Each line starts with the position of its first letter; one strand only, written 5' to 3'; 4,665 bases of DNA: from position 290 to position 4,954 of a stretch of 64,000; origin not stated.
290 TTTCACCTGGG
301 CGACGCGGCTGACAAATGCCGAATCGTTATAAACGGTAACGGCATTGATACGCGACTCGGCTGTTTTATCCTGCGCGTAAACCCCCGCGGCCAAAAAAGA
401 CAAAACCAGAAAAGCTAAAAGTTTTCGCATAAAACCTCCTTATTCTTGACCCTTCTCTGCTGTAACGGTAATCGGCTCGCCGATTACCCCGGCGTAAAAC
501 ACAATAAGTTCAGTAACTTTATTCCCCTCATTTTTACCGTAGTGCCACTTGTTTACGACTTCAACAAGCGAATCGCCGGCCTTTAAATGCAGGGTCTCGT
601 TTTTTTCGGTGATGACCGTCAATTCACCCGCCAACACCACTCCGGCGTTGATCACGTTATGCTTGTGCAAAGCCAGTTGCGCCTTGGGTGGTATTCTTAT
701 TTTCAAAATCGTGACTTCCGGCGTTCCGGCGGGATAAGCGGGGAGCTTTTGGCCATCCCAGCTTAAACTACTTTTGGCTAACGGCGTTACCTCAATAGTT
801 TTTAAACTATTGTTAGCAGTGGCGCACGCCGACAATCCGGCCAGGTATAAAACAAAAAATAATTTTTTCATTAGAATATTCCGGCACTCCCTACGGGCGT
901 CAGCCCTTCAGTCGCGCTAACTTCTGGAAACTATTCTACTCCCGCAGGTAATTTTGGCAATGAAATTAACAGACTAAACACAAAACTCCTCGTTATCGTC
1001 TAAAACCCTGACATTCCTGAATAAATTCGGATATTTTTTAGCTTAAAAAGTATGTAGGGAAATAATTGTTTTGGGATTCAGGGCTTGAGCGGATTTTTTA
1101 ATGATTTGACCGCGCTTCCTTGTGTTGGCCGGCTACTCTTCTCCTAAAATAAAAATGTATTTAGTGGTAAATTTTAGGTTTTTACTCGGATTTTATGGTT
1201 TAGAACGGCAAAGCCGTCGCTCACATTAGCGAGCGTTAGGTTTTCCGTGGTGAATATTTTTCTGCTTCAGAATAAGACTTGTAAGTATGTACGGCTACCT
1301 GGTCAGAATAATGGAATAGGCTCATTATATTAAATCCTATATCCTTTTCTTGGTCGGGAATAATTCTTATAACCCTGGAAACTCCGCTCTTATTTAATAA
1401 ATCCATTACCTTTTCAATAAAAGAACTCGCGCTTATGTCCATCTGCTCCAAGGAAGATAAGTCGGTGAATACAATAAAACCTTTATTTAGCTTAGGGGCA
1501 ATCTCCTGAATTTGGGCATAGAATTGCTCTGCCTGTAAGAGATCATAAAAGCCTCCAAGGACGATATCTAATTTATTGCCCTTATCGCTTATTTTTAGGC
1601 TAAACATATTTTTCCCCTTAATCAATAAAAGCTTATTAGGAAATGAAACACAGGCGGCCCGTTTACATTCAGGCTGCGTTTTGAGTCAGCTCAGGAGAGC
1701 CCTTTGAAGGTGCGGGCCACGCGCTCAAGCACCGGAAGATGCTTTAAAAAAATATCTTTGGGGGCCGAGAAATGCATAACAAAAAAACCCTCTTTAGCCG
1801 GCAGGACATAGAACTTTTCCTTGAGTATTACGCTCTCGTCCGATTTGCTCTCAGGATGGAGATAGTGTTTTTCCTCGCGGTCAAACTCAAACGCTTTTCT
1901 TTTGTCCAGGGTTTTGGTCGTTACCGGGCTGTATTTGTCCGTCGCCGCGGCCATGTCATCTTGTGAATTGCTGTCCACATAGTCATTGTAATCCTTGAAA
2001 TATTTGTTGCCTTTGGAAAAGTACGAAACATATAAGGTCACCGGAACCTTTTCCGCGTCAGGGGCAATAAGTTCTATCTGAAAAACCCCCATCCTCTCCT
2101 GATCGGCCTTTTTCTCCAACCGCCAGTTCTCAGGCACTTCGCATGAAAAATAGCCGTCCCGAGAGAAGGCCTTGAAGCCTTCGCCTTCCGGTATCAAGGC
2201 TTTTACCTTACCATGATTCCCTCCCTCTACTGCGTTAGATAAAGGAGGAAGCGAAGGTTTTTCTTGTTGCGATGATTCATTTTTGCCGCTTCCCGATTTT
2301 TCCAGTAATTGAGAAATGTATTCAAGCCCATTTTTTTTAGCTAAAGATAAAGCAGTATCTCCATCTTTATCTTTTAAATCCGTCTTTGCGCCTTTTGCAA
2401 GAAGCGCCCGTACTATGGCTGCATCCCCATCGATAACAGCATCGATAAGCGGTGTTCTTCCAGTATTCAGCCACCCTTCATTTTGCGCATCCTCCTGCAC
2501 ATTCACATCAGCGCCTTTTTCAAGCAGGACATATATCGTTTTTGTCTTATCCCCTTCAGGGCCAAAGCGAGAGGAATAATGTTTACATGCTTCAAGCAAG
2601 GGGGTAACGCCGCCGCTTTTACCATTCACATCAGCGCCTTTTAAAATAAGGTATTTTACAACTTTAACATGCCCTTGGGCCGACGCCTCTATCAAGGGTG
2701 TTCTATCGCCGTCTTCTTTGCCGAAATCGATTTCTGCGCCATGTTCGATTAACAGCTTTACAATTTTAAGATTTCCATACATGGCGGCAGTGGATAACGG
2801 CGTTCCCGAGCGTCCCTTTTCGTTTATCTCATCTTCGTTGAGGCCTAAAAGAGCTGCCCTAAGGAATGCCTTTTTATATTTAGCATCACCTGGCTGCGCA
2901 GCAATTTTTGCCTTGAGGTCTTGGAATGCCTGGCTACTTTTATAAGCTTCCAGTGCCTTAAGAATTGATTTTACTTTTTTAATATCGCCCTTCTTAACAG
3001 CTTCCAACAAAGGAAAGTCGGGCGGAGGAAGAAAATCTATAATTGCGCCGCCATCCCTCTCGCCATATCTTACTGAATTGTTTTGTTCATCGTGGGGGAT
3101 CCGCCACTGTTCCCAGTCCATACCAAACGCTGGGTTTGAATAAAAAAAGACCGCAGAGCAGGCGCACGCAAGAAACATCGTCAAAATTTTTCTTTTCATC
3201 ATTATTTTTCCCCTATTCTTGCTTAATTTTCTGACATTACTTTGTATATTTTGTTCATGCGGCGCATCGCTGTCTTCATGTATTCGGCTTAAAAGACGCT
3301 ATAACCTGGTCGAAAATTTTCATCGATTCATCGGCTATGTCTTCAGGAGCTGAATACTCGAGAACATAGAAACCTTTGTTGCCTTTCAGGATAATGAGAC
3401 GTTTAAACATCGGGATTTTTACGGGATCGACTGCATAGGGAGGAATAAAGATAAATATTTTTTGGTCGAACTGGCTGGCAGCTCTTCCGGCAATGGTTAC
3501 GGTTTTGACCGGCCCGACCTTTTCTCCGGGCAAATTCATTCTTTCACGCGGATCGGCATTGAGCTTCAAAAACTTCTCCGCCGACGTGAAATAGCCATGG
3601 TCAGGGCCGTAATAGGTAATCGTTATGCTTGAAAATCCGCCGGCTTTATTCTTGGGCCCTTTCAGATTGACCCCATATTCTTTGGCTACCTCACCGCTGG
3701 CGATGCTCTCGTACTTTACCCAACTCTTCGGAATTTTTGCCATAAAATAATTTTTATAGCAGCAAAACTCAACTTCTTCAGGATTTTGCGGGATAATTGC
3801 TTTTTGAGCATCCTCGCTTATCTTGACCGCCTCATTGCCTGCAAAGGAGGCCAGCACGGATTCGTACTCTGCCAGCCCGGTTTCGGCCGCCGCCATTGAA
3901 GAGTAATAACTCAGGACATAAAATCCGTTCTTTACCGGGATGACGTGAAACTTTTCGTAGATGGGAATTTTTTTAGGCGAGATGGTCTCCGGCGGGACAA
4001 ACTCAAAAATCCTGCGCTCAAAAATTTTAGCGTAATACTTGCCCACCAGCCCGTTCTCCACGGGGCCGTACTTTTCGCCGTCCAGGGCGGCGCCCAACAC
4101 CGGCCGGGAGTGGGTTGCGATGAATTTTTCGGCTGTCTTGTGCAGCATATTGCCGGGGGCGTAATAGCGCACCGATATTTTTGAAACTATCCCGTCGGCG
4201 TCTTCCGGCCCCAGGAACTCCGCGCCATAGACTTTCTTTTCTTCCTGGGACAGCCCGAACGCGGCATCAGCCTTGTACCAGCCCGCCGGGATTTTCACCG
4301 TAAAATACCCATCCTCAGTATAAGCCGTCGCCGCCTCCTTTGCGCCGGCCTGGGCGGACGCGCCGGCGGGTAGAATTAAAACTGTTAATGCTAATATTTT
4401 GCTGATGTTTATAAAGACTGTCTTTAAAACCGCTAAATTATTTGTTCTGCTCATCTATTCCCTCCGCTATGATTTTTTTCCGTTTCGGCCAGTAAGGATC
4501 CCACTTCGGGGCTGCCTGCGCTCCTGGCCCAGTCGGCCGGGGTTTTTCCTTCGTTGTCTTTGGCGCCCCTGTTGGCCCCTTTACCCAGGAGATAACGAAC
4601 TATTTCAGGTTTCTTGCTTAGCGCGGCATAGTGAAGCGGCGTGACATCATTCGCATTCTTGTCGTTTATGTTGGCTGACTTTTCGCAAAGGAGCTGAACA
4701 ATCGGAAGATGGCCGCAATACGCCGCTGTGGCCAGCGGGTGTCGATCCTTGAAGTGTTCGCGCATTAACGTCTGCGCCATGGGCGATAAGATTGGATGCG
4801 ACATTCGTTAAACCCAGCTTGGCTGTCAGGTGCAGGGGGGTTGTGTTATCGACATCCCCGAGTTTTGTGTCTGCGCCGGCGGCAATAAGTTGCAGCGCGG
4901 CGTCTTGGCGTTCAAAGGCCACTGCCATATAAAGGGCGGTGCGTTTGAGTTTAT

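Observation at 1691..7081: Accessory cassette of five secreted proteins (ankyrin-repeat and a private ~150-aa domain family) with mosaic near-identical DNA segments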

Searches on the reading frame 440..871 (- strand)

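Call 4: search_protein_families(library=pfam, proteins=[window:440-871:-], max_evalue=0.1)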
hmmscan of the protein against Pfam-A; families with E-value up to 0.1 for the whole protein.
window:440-871:- (143 aa): 3 families
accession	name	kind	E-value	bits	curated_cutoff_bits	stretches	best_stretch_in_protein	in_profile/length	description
PF07883.17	Cupin_2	-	1.9e-11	43.9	27.2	1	58-125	3-69/70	Cupin domain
PF01050.24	MannoseP_isomer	-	0.013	16.1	23.6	1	55-128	30-103/116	Mannose-6-phosphate isomerase C-terminal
PF05899.18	Cupin_3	-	0.017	15.2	23.5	1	78-103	30-55/74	EutQ-like cupin domain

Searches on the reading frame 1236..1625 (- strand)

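Call 4: search_protein_families(library=pfam, proteins=[window:1236-1625:-], max_evalue=0.1)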
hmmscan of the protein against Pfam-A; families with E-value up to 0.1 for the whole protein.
window:1236-1625:- (129 aa): 1 family
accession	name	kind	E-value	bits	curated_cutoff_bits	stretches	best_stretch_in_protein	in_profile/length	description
PF01740.26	STAS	-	0.00042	20.5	22.6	1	51-121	42-106/106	STAS domain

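Call 84: search_protein_families(library=padloc, proteins=[window:1236-1625:-], max_evalue=0.01)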
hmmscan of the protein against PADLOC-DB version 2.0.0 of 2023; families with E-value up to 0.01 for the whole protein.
window:1236-1625:- (129 aa): 0 families

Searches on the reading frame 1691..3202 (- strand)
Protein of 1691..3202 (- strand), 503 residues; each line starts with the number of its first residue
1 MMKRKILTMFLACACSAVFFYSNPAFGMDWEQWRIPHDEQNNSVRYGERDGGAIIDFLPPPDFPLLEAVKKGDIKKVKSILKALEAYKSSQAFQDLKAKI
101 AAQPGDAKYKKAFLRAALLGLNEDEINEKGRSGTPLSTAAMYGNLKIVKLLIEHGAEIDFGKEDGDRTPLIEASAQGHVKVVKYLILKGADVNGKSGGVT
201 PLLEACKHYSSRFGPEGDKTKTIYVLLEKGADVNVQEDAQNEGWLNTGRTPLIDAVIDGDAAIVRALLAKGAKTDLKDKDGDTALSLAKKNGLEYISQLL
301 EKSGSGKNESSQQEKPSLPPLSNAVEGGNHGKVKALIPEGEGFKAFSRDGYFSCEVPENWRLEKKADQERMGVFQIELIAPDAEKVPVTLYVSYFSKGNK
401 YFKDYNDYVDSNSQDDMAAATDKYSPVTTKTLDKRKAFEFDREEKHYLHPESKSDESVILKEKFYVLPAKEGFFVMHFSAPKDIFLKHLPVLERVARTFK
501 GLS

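Call 4: search_protein_families(library=pfam, proteins=[window:1691-3202:-], max_evalue=0.1)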
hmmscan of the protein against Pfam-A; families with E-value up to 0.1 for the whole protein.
window:1691-3202:- (503 aa): 7 families
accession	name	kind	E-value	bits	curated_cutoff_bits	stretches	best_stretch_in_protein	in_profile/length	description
PF12796.13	Ank_2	-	1.7e-33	115.5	27.3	3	118-194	16-88/90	Ankyrin repeats (3 copies)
PF00023.36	Ank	-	3.3e-27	93.5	21.1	3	167-193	3-29/33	Ankyrin repeat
PF13606.12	Ank_3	-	7.3e-19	66.1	22.3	2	134-159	4-29/30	Ankyrin repeat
PF13637.12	Ank_4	-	2.7e-17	62.9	22.7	2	137-186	2-50/50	Ankyrin repeats (many copies)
PF13857.12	Ank_5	-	3.2e-15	56.5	27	3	241-288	17-56/56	Ankyrin repeats (many copies)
PF24521.3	Ank_KRIT1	-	4.1e-09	36.7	80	1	61-155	18-108/149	KRIT1 ankyrin-repeats domain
PF23745.1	ANK_LRRK2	-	0.0066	16.7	27.5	0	170-207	35-72/130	LRRK2 ANK repeat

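Call 21: search_protein_families(library=ncbifam, proteins=[window:1691-3202:-], max_evalue=1)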
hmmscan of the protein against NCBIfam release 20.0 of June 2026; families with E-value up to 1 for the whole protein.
window:1691-3202:- (503 aa): 11 families
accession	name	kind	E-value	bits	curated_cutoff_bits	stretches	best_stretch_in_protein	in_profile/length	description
NF041931.2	MzaA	equivalog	1.8e-16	60.2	800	2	242-313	29-102/726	MZA anti-phage system associated sigma-70 family RNA polymerase sigma factor MzaA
NF043022.1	T4SS_AnkG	equivalog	6.5e-16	58.1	500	3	68-191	303-428/455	Dot/Icm T4SS effector AnkG/AnkZ/LegA7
NF043029.1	T4SS_AnkY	equivalog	1.6e-14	53.3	600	2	246-311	456-521/543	Dot/Icm T4SS effector AnkY/LegA9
NF043028.1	T4SS_AnkX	equivalog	1.4e-12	46.7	1400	1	136-303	552-708/938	Dot/Icm T4SS effector AnkN/AnkX/LegA8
NF043023.1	T4SS_AnkH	equivalog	3.1e-11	42.7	600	2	244-316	28-100/467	Dot/Icm T4SS effector AnkH/LegA3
NF043021.1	T4SS_AnkF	equivalog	1.1e-07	30.6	1000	1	128-280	581-665/917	Dot/Icm T4SS effector AnkF/LegA14/Ceg31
NF043024.1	T4SS_AnkI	equivalog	1.8e-07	30.3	550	2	159-237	235-314/439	Dot/Icm T4SS effector AnkI/LegAS4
TIGR00870.1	trp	subfamily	4.9e-07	28.2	498.75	2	121-159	120-158/747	transient-receptor-potential calcium channel protein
NF043019.1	T4SS_AnkC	equivalog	6.4e-05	22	450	1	216-339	62-189/459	Dot/Icm T4SS effector AnkC/LegA12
NF043020.1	T4SS_AnkD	equivalog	0.046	12.6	500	0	238-281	71-114/426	Dot/Icm T4SS effector AnkD/LegA15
NF051465.1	MSP1_beta_N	equivalog_domain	0.26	11.7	140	0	71-116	41-84/88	adhesin MSP1 subunit beta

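Call 38: list_cluster_members(proteins=[window:1691-3202:-, window:3276-4454:-, window:5248-5889:-, window:5903-7081:-, window:7249-7974:-, window:8256-8627:-])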
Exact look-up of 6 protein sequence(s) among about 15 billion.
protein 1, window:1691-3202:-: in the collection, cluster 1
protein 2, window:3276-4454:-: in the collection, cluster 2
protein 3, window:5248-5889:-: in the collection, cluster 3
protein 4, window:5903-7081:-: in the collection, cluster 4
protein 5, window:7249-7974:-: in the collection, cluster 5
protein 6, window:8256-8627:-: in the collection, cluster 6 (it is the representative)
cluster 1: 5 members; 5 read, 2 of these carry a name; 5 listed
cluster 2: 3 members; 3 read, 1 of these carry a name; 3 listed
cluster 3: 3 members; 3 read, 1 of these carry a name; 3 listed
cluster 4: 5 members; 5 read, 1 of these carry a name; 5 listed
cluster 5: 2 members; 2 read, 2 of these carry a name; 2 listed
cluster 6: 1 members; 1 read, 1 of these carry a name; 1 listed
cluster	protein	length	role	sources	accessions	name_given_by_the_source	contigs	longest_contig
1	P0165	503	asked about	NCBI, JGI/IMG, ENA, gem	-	ankyrin repeat protein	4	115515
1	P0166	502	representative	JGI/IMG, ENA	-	-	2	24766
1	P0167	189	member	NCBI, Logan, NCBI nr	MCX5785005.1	MAG: hypothetical protein NTX59_04905 [Elusimicrobia bacterium] | hypothetical protein [Elusimicrobiota bacterium]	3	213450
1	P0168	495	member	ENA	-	-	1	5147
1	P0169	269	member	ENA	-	-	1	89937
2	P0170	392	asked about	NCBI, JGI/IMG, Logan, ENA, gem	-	hypothetical protein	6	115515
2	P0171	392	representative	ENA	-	-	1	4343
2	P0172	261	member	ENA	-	-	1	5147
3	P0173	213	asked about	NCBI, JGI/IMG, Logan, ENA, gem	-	-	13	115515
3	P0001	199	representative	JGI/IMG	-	hypothetical protein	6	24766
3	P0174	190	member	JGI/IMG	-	-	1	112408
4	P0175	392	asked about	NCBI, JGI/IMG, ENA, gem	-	hypothetical protein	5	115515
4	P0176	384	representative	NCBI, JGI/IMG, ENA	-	-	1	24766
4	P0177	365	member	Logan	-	-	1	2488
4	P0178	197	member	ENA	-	-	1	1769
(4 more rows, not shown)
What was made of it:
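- The taxon rests on a single labelled cluster mate of one possibly mobile domain (call 38).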

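Call 39: find_encoding_contigs(protein=P0167, flank=10000, max_places=4)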
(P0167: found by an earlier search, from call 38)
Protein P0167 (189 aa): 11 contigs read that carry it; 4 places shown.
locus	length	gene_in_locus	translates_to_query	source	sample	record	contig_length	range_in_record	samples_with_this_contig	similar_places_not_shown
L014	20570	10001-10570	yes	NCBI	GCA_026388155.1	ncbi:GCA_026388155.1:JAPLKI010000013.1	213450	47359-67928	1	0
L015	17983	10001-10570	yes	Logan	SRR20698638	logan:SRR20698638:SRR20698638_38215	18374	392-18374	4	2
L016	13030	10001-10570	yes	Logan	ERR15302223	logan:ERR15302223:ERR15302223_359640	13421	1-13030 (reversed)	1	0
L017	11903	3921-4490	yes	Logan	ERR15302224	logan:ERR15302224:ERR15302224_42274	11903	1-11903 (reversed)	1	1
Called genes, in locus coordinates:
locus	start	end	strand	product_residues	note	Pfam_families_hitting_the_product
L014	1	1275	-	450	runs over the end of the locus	-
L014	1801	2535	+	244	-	-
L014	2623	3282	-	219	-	-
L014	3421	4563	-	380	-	-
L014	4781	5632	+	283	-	PF01026:TatD_DNase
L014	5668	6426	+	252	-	PF00899:ThiF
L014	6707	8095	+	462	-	PF03415:Peptidase_C11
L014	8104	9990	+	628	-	-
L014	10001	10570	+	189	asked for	-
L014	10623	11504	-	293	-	PF03009:GDPD, PF13653:GDPD_2 (faint)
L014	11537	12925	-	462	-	PF07690:MFS_1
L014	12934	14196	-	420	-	PF00860:Xan_ur_permease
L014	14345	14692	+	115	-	-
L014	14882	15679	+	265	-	PF13585:CHU_C (faint)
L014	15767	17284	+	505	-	PF11141:DUF2914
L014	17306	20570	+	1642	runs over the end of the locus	PF26696:PTL_trimer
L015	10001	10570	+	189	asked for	-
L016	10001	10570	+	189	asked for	-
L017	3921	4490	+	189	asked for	-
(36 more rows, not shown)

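Call 52: find_encoding_contigs(protein=P0178, flank=5000, max_places=3)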
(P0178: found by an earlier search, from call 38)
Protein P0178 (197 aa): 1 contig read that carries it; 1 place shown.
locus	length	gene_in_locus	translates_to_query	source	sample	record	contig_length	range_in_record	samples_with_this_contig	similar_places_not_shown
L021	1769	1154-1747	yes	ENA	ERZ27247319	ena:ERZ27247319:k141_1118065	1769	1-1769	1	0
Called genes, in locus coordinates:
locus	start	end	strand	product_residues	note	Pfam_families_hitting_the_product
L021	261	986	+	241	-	PF20582:UPF0758_N, PF04002:RadC, PF14464:Prok-JAB (weak)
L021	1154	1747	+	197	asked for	PF00515:TPR_1, PF07719:TPR_2, PF13414:TPR_11 (weak)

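Call 84: search_protein_families(library=padloc, proteins=[window:1691-3202:-], max_evalue=0.01)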
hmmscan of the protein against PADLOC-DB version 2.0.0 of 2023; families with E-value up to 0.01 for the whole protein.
window:1691-3202:- (503 aa): 2 families
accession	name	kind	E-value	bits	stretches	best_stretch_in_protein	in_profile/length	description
PDLC04783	PDC-M72A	-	1.2e-24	85.3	2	65-195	234-358/392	-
PDLC02908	Ankyrin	-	1.5e-10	38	3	248-337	736-822/880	-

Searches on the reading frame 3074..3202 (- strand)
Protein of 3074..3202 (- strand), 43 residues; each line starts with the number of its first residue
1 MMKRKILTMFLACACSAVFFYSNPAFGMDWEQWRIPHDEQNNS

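Call 47: find_homologous_proteins(query=window:3074-3202:-, max_evalue=10)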
Query seq(43 aa): no candidate shares three 5-residue words with the query. No homologue found.
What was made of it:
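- Tried and rejected: A protein search with the 43-aa leader returned nothing because of a word-index limitation (call 47).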

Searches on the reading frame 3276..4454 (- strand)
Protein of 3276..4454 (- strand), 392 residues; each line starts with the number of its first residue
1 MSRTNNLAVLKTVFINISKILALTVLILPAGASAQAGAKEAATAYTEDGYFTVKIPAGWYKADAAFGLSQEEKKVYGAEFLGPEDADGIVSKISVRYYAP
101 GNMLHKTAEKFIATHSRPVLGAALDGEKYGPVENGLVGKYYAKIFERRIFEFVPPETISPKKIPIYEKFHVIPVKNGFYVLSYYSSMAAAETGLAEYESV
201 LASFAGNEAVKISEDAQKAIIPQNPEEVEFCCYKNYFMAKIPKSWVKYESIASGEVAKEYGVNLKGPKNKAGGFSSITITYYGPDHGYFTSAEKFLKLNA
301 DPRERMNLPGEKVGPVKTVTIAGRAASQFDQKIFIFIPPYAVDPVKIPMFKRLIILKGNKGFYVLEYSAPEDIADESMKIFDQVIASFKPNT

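Call 4: search_protein_families(library=pfam, proteins=[window:3276-4454:-], max_evalue=0.1)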
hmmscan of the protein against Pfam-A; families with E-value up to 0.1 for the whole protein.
window:3276-4454:- (392 aa): 1 family
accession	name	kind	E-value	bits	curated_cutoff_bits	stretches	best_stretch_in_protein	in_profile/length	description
PF03314.20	DUF273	-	0.0056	16.7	30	1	147-250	59-158/219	Protein of unknown function, DUF273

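Call 11: search_solved_structures(query=window:3276-4454:-, max_evalue=10)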
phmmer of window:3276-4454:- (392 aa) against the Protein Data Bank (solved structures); distinct sequences matched with E-value up to 10: 1.
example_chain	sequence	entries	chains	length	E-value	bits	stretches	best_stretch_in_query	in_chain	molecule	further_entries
7a6h_A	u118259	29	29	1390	1.8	10.9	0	227-354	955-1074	DNA-directed RNA polymerase III subunit RPC1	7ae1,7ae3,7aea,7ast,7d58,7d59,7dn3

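Call 21: search_protein_families(library=ncbifam, proteins=[window:3276-4454:-], max_evalue=1)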
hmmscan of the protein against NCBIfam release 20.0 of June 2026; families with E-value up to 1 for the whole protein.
window:3276-4454:- (392 aa): 0 families

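Call 84: search_protein_families(library=padloc, proteins=[window:3276-4454:-], max_evalue=0.01)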
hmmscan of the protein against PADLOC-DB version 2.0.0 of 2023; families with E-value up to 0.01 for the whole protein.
window:3276-4454:- (392 aa): 0 families

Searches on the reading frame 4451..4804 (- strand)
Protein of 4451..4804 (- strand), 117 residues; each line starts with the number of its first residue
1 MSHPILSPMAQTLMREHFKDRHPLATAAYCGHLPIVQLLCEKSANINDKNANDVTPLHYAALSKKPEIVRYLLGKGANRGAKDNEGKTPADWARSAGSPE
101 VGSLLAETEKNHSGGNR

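Call 4: search_protein_families(library=pfam, proteins=[window:4451-4804:-], max_evalue=0.1)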
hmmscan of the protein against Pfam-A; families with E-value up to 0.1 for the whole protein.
window:4451-4804:- (117 aa): 6 families
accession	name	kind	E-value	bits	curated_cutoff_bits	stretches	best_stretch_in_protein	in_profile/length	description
PF12796.13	Ank_2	-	3.1e-30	105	27.3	2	25-108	2-82/90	Ankyrin repeats (3 copies)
PF00023.36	Ank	-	1.7e-16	59.9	21.1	2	54-84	3-33/33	Ankyrin repeat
PF13857.12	Ank_5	-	1.4e-15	57.6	27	2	41-91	5-54/56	Ankyrin repeats (many copies)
PF13637.12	Ank_4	-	1.5e-14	54.2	22.7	2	26-73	3-50/50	Ankyrin repeats (many copies)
PF13606.12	Ank_3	-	8.8e-14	50.5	22.3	2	54-78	3-27/30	Ankyrin repeat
PF24521.3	Ank_KRIT1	-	0.0018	18.4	80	1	14-95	40-127/149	KRIT1 ankyrin-repeats domain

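Call 84: search_protein_families(library=padloc, proteins=[window:4451-4804:-], max_evalue=0.01)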
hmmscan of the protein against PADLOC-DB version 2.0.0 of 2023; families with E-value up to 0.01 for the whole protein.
window:4451-4804:- (117 aa): 2 families
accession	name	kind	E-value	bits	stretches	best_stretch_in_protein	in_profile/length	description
PDLC04783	PDC-M72A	-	6.6e-13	46.7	1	19-98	295-374/392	-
PDLC02908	Ankyrin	-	0.00021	17.6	1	16-106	732-822/880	-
